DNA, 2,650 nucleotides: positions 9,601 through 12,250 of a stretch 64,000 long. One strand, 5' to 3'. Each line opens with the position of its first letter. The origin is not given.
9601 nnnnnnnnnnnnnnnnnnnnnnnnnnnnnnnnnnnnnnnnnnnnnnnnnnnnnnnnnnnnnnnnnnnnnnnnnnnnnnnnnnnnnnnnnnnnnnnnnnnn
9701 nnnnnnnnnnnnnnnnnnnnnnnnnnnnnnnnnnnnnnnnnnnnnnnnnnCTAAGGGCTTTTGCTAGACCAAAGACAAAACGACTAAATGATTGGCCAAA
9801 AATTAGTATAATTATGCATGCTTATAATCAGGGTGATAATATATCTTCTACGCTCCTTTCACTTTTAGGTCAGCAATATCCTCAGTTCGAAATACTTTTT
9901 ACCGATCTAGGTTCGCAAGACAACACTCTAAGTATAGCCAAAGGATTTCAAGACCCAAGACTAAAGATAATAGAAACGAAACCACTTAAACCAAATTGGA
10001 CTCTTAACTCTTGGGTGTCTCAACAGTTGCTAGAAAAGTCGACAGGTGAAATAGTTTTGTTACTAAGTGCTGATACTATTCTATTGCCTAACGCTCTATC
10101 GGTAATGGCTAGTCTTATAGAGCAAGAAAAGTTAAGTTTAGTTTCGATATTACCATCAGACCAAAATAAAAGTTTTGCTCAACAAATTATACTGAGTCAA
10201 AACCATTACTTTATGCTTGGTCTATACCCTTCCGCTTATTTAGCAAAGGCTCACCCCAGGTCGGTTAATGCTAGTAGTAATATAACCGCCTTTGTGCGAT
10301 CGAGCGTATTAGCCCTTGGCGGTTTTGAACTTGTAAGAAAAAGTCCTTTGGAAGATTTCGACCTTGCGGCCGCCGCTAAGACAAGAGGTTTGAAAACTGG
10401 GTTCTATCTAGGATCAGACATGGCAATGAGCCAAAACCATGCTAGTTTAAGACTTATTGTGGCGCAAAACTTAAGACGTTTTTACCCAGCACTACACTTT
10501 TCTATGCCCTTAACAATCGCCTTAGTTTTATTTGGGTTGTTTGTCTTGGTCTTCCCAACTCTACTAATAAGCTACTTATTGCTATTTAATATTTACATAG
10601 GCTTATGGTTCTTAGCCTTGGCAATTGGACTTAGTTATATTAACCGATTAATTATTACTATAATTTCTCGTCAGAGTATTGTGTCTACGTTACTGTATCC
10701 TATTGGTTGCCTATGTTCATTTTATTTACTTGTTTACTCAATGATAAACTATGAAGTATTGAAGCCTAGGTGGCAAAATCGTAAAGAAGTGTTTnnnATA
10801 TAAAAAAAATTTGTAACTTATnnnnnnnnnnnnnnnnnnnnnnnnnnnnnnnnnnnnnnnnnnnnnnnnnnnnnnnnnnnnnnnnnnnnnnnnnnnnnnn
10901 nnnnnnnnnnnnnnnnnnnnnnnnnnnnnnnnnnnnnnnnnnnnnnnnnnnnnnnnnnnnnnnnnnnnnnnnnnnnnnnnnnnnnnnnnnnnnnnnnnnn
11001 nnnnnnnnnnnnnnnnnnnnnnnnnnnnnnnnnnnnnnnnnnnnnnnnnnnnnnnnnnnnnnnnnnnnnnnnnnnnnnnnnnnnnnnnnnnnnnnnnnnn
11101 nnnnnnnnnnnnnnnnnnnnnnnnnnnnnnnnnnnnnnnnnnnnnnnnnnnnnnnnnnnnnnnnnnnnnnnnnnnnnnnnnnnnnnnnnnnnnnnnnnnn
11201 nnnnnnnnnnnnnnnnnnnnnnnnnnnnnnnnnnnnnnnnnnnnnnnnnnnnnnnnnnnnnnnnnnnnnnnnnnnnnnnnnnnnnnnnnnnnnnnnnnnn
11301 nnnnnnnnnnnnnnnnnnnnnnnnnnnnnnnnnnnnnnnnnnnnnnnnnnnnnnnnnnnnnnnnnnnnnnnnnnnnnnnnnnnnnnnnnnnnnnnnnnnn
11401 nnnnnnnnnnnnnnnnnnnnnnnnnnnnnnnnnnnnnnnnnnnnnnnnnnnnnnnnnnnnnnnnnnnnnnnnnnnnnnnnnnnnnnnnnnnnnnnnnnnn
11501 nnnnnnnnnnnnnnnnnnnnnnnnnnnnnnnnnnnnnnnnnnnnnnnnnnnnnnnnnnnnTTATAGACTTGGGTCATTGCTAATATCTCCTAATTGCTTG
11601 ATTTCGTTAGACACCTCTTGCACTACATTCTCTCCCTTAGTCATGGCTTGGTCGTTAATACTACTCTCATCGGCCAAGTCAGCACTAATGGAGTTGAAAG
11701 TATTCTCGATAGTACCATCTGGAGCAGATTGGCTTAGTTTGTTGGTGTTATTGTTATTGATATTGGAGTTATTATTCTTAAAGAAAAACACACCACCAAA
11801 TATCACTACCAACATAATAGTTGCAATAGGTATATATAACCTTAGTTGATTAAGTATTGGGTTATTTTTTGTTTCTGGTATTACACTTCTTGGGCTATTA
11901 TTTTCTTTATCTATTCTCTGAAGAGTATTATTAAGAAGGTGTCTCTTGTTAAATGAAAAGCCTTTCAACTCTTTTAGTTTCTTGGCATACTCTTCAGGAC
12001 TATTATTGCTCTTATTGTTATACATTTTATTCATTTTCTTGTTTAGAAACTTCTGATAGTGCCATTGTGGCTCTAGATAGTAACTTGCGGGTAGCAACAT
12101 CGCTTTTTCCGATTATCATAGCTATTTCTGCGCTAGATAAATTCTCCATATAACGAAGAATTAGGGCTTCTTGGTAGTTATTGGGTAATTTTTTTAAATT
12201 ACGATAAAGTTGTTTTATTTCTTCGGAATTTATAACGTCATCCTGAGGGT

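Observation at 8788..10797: Single-polypeptide fusion of lycopene-elongase-like UbiA prenyltransferase and GT2 glycosyltransferase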

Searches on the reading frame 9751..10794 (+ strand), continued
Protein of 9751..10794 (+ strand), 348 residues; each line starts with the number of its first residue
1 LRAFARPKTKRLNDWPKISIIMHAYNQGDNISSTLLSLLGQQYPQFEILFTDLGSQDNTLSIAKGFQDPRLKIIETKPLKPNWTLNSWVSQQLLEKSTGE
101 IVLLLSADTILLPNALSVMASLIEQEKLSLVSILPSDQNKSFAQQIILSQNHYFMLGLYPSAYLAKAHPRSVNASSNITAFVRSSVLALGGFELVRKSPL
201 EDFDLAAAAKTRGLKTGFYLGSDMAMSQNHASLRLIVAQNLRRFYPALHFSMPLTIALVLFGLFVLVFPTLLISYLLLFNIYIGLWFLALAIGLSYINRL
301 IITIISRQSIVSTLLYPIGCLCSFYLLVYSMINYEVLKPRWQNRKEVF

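Call 56: search_protein_families(library=pfam, proteins=[P0334, P0344, P0287, P0329, P0400, P0413], max_evalue=0.01)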
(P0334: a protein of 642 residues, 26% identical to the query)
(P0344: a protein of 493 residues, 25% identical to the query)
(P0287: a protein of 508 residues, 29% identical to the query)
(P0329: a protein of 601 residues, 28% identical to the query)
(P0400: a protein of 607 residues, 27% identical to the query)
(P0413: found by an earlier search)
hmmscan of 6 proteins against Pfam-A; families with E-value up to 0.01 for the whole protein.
P0334 (642 aa): 5 families
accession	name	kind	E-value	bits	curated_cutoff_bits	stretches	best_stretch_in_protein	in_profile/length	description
PF00535.33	Glycos_transf_2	-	4.6e-20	72.7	23.3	1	317-423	1-105/168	Glycosyl transferase family 2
PF13641.12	Glyco_tranf_2_3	-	4.1e-13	50.3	27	1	314-430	1-120/230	Glycosyltransferase like family 2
PF10111.15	Glyco_tranf_2_2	-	9.5e-06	25.7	27.3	1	317-419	1-104/276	Glycosyltransferase like family 2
PF13506.12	Glyco_transf_21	-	9.7e-06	25.6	21.7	1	377-498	11-128/174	Glycosyl transferase family 21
PF13704.12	Glyco_tranf_2_4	-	0.0066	17.3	27.5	0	323-409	1-84/98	Glycosyl transferase family 2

P0344 (493 aa): 4 families
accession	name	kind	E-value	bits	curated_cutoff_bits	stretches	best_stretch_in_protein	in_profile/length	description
PF00535.33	Glycos_transf_2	-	5.2e-21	75.7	23.3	1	157-320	1-166/168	Glycosyl transferase family 2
PF13641.12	Glyco_tranf_2_3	-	2.8e-07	31.2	27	1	154-286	1-133/230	Glycosyltransferase like family 2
PF13506.12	Glyco_transf_21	-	1.1e-05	25.4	21.7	1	224-345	18-141/174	Glycosyl transferase family 21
PF10111.15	Glyco_tranf_2_2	-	0.00012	22.2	27.3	1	157-324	1-181/276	Glycosyltransferase like family 2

P0287 (508 aa): 6 families
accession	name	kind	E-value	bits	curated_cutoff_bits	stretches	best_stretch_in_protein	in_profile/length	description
PF00535.33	Glycos_transf_2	-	4.9e-28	98.6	23.3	1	168-341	1-167/168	Glycosyl transferase family 2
PF13641.12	Glyco_tranf_2_3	-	6e-17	62.9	27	1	165-368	2-201/230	Glycosyltransferase like family 2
PF13506.12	Glyco_transf_21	-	9.9e-14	51.6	21.7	1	232-373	13-149/174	Glycosyl transferase family 21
PF13632.12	Glyco_trans_2_3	-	9.9e-06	25.9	27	1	254-373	3-118/198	Glycosyl transferase family group 2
PF10111.15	Glyco_tranf_2_2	-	0.0003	20.8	27.3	1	168-362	1-200/276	Glycosyltransferase like family 2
PF13704.12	Glyco_tranf_2_4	-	0.00047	21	27.5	1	174-259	1-81/98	Glycosyl transferase family 2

P0329 (601 aa): 4 families
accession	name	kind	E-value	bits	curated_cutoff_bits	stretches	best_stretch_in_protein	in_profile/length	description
PF04240.17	Caroten_synth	-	9.3e-28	98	25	1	442-569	24-155/209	Carotenoid biosynthesis protein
PF00535.33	Glycos_transf_2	-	2.7e-23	83.2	23.3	1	41-172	1-128/168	Glycosyl transferase family 2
PF13641.12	Glyco_tranf_2_3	-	9.6e-18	65.5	27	1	38-246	1-206/230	Glycosyltransferase like family 2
PF13506.12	Glyco_transf_21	-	6.8e-07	29.4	21.7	1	102-245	10-148/174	Glycosyl transferase family 21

P0400 (607 aa): 12 families
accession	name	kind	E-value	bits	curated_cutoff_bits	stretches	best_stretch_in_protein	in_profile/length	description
PF00535.33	Glycos_transf_2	-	1.3e-26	94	23.3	1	47-222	1-167/168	Glycosyl transferase family 2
PF13641.12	Glyco_tranf_2_3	-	2.5e-17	64.1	27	1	46-252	3-204/230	Glycosyltransferase like family 2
PF08241.18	Methyltransf_11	-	1.9e-10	41.7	21.2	1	448-528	1-89/95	Methyltransferase domain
PF13506.12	Glyco_transf_21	-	2.9e-10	40.3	21.7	1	116-253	18-148/174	Glycosyl transferase family 21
PF13649.12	Methyltransf_25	-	3.6e-08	34.4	27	1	447-528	1-95/97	Methyltransferase domain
PF13704.12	Glyco_tranf_2_4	-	0.00014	22.7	27.5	1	53-140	1-81/98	Glycosyl transferase family 2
PF13632.12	Glyco_trans_2_3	-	0.00017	21.9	27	1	134-353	2-183/198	Glycosyl transferase family group 2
PF13489.12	Methyltransf_23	-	0.00035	20.8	27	1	433-513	12-96/164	Methyltransferase domain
PF10111.15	Glyco_tranf_2_2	-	0.00035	20.6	27.3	1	47-160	1-111/276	Glycosyltransferase like family 2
PF13847.12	Methyltransf_31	-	0.00038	20.6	27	0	444-537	4-113/145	Methyltransferase domain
PF05148.21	Methyltransf_8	-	0.0039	17.5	27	1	445-527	74-149/219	Hypothetical methyltransferase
PF08242.18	Methyltransf_12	-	0.0077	17.4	30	0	448-513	1-79/98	Methyltransferase domain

P0413 (538 aa): 4 families
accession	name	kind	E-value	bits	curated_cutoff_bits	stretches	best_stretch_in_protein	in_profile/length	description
PF00535.33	Glycos_transf_2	-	6.2e-21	75.5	23.3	1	202-365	1-166/168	Glycosyl transferase family 2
PF13641.12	Glyco_tranf_2_3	-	3.3e-07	31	27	1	199-331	1-133/230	Glycosyltransferase like family 2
PF13506.12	Glyco_transf_21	-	1.3e-05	25.2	21.7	1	269-390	18-141/174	Glycosyl transferase family 21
PF10111.15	Glyco_tranf_2_2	-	0.00014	21.9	27.3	1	202-369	1-181/276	Glycosyltransferase like family 2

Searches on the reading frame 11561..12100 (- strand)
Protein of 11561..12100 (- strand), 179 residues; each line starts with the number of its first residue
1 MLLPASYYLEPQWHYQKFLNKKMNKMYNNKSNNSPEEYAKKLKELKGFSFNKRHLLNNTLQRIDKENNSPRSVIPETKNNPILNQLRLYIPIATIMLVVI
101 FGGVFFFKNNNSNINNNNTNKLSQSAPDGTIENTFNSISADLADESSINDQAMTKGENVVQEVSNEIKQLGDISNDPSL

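Call 3: search_protein_families(library=pfam, proteins=[window:11561-12100:-], max_evalue=0.01)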
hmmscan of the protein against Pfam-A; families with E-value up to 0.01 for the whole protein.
window:11561-12100:- (179 aa): 0 families

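Call 4: search_protein_families(library=ncbifam, proteins=[window:11561-12100:-], max_evalue=0.01)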
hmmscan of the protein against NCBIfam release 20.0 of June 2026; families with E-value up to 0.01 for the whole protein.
window:11561-12100:- (179 aa): 1 family
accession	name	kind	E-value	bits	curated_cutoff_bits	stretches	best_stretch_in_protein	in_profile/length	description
NF045751.1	MPN385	equivalog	0.0098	16.6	120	0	86-140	5-56/105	MPN385 family protein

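Call 63: search_protein_families(library=pfam, proteins=[window:11561-12100:-], max_evalue=0.0001)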
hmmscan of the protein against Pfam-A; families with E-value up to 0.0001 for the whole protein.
window:11561-12100:- (179 aa): 0 families

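Call 75: search_protein_families(library=ncbifam, proteins=[window:11561-12034:-], max_evalue=0.001)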
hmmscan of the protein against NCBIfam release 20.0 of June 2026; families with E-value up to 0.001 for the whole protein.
window:11561-12034:- (157 aa): 0 families
